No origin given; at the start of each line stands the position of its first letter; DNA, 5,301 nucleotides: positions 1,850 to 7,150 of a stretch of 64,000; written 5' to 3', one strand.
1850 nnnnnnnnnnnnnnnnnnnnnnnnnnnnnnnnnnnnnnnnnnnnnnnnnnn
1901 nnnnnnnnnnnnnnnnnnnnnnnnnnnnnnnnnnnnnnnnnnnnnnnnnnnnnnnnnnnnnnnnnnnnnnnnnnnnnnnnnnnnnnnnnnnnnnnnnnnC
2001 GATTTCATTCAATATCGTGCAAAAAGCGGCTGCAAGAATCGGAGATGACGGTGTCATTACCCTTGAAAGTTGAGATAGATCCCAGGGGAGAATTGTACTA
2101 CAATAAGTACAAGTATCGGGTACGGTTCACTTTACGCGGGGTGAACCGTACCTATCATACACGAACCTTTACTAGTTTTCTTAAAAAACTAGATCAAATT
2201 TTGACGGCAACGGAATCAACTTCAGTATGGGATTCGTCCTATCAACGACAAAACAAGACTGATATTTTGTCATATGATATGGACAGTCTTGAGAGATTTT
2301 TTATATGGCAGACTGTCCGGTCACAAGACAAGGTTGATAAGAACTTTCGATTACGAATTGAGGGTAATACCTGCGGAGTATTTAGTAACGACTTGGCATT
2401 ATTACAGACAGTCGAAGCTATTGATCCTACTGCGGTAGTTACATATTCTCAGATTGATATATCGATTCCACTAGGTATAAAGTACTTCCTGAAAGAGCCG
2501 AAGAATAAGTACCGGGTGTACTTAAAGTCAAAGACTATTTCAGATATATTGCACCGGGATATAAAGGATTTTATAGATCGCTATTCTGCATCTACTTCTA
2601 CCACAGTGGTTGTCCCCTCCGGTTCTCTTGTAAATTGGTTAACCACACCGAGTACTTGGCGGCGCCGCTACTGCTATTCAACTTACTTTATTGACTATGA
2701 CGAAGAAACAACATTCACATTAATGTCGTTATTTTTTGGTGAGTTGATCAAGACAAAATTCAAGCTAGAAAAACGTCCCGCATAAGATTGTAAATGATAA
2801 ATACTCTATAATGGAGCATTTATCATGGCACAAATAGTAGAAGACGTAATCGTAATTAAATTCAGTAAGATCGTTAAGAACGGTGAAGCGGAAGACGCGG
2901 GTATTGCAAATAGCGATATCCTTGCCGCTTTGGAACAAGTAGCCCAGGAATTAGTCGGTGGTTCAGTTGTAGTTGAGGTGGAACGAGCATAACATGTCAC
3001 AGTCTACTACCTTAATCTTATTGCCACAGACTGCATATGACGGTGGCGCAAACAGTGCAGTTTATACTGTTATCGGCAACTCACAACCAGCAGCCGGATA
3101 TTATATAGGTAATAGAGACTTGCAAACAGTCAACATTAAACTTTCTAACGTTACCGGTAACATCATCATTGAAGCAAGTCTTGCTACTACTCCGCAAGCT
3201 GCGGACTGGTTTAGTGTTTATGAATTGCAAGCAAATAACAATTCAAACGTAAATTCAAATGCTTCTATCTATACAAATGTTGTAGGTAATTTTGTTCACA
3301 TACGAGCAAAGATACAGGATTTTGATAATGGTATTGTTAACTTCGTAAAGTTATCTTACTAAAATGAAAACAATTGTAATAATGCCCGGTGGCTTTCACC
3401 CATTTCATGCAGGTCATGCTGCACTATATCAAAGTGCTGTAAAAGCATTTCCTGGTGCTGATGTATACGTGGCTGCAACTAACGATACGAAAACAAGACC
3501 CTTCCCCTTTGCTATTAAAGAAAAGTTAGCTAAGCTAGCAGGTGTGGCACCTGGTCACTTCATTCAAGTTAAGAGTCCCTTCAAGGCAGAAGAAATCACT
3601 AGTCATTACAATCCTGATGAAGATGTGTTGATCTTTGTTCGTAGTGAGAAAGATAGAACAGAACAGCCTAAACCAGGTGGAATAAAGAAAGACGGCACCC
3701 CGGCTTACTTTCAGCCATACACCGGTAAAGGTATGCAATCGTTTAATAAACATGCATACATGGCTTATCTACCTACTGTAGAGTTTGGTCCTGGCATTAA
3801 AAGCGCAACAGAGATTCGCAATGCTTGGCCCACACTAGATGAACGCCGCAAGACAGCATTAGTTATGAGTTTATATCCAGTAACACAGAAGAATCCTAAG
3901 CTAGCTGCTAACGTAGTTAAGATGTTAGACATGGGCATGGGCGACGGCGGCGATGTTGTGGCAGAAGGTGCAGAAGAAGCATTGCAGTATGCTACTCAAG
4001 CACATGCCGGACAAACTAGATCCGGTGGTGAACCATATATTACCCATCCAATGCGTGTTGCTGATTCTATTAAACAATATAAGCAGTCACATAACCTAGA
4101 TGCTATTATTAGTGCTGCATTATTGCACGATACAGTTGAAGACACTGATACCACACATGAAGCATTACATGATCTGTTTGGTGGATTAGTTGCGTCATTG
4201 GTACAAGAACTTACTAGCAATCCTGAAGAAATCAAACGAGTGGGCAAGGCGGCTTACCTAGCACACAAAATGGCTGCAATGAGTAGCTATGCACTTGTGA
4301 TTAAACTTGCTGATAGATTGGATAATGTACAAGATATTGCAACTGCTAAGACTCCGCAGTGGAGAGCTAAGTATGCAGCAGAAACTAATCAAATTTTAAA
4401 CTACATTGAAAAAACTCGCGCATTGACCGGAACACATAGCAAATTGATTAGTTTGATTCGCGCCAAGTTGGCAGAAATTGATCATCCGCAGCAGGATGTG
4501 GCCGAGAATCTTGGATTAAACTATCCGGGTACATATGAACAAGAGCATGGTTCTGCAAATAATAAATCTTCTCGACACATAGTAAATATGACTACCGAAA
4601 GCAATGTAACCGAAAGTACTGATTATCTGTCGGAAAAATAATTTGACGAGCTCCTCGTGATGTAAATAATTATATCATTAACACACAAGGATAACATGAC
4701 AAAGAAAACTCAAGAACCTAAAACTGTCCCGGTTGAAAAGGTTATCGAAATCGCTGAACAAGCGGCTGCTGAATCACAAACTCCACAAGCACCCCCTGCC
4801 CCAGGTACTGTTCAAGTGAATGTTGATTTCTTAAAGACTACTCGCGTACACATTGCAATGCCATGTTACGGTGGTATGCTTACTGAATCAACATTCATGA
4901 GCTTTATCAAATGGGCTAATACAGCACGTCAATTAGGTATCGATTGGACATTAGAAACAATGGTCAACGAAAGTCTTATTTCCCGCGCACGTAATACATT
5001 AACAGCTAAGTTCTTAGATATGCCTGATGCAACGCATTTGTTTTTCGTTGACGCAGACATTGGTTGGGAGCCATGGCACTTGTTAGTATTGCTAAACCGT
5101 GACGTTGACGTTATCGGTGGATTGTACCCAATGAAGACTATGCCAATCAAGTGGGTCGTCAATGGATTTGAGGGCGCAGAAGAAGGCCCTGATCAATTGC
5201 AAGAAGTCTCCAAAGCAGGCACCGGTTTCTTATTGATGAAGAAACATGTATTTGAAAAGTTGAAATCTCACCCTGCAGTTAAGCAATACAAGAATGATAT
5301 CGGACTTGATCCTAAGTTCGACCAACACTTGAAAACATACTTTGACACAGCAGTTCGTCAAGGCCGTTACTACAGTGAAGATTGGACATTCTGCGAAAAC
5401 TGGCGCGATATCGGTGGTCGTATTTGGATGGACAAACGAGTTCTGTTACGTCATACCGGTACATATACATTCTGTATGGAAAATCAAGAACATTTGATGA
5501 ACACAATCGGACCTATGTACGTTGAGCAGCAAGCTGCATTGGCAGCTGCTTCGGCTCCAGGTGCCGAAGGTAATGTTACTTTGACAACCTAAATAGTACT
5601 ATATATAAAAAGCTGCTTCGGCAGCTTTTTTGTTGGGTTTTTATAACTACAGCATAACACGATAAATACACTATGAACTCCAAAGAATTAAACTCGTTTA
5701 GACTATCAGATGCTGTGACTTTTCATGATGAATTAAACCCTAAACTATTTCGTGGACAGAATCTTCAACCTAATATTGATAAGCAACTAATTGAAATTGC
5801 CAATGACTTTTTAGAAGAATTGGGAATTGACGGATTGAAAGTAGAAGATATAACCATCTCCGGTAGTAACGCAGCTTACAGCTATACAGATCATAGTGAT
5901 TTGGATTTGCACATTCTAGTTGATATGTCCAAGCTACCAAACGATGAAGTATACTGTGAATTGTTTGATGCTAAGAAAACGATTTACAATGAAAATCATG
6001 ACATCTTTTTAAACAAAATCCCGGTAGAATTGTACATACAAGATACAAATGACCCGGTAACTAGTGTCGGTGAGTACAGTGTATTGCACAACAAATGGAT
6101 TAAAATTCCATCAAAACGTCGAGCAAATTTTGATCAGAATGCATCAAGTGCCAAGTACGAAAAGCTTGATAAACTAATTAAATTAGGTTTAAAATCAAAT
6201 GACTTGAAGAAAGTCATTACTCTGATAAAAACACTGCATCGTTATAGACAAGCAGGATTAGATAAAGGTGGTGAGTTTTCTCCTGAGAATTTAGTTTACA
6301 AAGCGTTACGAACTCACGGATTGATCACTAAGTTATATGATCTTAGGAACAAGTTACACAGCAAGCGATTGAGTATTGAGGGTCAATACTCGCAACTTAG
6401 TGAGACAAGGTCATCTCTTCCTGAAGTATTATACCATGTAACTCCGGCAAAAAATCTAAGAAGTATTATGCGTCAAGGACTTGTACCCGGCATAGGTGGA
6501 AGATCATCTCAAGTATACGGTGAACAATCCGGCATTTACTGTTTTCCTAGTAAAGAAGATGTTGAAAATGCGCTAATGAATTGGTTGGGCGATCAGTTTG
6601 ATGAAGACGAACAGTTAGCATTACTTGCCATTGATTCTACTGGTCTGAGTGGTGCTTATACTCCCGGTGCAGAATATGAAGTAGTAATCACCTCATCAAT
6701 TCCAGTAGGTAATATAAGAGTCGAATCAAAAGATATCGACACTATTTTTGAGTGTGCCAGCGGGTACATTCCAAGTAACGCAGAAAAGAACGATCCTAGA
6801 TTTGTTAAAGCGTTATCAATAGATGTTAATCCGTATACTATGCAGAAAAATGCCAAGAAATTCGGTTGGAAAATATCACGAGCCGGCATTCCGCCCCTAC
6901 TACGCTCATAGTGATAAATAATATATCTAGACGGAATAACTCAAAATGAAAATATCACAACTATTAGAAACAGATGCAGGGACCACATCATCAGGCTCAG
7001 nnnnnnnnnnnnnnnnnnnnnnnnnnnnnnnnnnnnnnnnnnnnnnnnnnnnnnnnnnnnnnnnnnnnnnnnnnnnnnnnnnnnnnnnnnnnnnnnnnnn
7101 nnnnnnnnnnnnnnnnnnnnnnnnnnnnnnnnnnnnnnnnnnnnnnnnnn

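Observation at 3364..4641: NMNAT-like adenylyltransferase fused to a SpoT/Mesh1-type HD alarmone hydrolase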

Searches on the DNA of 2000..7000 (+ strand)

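Call 6: search_dna_similar(query=window:2000-7000:+, collection=phages, mode=near, max_rows=25)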
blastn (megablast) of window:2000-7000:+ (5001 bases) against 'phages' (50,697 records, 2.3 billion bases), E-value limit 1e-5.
No match.

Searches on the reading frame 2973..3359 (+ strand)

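Call 12: search_protein_families(library=phrogs, proteins=[window:2973-3359:+], max_evalue=0.001)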
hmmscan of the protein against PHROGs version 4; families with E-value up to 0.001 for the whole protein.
window:2973-3359:+ (129 aa): 1 family
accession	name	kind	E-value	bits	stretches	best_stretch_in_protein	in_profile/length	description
phrog_13657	-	unknown function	9.5e-10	39.4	1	26-88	32-94/165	-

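Call 45: search_protein_families(library=pfam, proteins=[window:2973-3359:+], max_evalue=0.1)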
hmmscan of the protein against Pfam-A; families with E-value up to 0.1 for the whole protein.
window:2973-3359:+ (129 aa): 0 families
